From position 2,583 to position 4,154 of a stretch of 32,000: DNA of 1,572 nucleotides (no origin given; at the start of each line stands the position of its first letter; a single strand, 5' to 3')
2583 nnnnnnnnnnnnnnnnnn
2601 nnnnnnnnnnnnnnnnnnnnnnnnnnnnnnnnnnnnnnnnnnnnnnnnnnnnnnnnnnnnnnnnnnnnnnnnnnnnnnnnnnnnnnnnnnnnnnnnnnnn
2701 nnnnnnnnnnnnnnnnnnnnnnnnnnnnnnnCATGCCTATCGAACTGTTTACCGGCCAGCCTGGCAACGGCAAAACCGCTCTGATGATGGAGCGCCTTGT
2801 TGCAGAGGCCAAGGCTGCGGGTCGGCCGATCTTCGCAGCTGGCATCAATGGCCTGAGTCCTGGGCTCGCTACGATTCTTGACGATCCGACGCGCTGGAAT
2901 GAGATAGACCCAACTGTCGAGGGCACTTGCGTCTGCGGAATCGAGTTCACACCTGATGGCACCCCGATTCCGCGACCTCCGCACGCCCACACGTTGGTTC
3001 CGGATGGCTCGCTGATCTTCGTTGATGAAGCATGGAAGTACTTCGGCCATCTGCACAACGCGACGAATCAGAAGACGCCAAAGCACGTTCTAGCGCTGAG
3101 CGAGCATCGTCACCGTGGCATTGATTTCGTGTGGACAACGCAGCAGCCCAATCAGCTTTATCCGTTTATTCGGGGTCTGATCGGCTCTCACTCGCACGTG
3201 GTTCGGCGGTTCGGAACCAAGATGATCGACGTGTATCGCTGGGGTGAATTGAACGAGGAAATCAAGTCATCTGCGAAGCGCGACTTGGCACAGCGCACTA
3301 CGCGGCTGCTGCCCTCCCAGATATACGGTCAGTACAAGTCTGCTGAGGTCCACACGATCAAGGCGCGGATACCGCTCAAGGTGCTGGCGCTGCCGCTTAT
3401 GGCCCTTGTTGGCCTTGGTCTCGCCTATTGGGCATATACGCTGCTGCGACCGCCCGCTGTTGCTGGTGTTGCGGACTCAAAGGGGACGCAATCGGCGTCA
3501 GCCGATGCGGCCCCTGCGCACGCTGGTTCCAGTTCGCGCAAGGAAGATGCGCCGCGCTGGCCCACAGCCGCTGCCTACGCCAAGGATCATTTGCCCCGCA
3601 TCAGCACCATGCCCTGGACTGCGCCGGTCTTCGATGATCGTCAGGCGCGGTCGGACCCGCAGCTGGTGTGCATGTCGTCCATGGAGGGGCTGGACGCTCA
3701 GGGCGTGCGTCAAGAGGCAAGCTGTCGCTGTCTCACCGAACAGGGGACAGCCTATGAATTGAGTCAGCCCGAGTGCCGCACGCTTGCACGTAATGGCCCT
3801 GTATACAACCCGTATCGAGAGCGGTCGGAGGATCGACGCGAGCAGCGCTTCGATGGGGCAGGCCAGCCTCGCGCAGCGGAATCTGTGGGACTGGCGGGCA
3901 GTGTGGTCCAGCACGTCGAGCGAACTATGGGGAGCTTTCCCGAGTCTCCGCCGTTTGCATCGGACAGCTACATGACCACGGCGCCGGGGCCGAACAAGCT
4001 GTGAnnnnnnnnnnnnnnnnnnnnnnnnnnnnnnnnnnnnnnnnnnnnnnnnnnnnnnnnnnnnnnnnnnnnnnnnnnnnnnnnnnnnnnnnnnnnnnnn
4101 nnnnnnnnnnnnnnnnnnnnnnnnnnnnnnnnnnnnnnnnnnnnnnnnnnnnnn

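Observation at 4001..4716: TraX-family gene translationally coupled to zot in two divergent inoviruses, plus a conserved coupled micro-ORF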

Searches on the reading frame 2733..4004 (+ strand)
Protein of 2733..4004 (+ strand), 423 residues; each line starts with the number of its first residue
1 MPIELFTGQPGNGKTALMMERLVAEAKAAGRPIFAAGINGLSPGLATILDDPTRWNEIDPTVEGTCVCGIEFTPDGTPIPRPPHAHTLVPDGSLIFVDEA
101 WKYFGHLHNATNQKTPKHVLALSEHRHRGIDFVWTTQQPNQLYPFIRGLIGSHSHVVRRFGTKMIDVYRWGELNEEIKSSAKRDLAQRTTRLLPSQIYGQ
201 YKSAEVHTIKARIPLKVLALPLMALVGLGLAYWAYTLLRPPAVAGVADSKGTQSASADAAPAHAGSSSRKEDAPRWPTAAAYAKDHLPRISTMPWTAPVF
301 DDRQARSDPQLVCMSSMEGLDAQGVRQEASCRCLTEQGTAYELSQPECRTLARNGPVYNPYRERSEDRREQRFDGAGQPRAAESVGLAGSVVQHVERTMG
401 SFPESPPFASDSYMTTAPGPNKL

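Call 6: search_protein_families(library=pfam, proteins=[window:2733-4004:+], max_evalue=1)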
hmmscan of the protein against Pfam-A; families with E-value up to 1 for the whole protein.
window:2733-4004:+ (423 aa): 1 family
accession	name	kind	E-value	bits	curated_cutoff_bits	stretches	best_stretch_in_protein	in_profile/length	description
PF05707.18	Zot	-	4.8e-15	56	20.3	1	3-205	2-194/197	Zonular occludens toxin (Zot)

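Call 98: search_dna_similar(query=window:2733-4001:+, collection=phages, mode=protein, max_evalue=0.00001, max_rows=60)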
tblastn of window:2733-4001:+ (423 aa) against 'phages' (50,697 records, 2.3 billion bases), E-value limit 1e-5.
Records with a match: 87; places in all: 87; records where one place covers at least 80% of the query: 73.
Best place of each record, by identity: 60-80% 7; <60% 80.
By first word of the organism name: Ralstonia 36; Inovirus 15; Xanthomonas 8; Pseudomonas 8; Dulem 7; Stenotrophomonas 6; Phage 2; Inoviridae 2; Vibrio 1; Aeromonas 1; and 1 more.
By host as written in the record: Ralstonia solanacearum 28; Homo sapiens 15; - 8; Pseudomonas aeruginosa 7; Varecia variegata 5; Stenotrophomonas maltophilia str. Khak84 2; Xanthomonas oryzae pv. oryzicola 2; Xanthomonas oryzae ATCC 35933 2; and 14 more.
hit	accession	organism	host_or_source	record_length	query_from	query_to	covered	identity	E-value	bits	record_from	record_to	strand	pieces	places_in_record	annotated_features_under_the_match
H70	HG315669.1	Stenotrophomonas phage SMA6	Stenotrophomonas maltophilia str. Khak84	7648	1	423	100%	75.4%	0e+0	635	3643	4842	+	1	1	hypothetical protein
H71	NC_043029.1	Stenotrophomonas phage SMA6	Stenotrophomonas maltophilia str. Khak84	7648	1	423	100%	75.4%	0e+0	635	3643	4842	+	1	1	hypothetical protein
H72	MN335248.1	Vibrio phage XacF13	Xanthomonas vesicatoria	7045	1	412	97%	63.9%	7e-122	555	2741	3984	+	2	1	zonula occludens toxin | hypothetical protein (x2)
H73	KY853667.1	Xanthomonas phage Xf409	Xanthomonas oryzae pv. oryzicola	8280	1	408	96%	63.7%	8e-164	515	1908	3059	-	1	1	hypothetical protein (x2)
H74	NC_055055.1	Xanthomonas phage Xf409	Xanthomonas oryzae pv. oryzicola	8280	1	408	96%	63.7%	8e-164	515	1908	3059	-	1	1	hypothetical protein (x2)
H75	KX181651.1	Xanthomonas phage Xf109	Xanthomonas oryzae ATCC 35933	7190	1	408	96%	63.5%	4e-162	509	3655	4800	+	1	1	zonular occludens toxin | hypothetical protein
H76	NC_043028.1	Xanthomonas phage Xf109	Xanthomonas oryzae ATCC 35933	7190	1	408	96%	63.5%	4e-162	509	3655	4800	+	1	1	zonular occludens toxin | hypothetical protein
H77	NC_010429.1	Stenotrophomonas phage PSH1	-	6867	1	423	100%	35.3%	2e-67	238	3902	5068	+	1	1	hypothetical protein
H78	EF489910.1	Stenotrophomonas phage PSH1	-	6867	1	423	100%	35.3%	2e-67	238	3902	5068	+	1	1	hypothetical protein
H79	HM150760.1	Stenotrophomonas phage phiSHP2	Stenotrophomonas maltophilia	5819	5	408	96%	30.5%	2e-40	159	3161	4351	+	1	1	Zot protein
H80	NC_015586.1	Stenotrophomonas phage phiSHP2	Stenotrophomonas maltophilia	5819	5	408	96%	30.5%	2e-40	159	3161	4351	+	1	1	Zot protein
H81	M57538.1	Xanthomonas phage Cf1c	-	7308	3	405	95%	29.2%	2e-43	168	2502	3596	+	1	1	hypothetical protein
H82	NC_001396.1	Xanthomonas phage Cf1c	Xanthomonas campestris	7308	3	405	95%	29.2%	2e-43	168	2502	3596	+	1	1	Zot-like toxin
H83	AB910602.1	Xanthomonas phage XacF1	Xanthomonas axonopodis pv. citri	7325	3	405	95%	29.2%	2e-43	168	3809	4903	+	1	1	hypothetical protein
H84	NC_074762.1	Xanthomonas phage XacF1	Xanthomonas axonopodis pv. citri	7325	3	405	95%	29.2%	2e-43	168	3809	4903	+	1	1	hypothetical protein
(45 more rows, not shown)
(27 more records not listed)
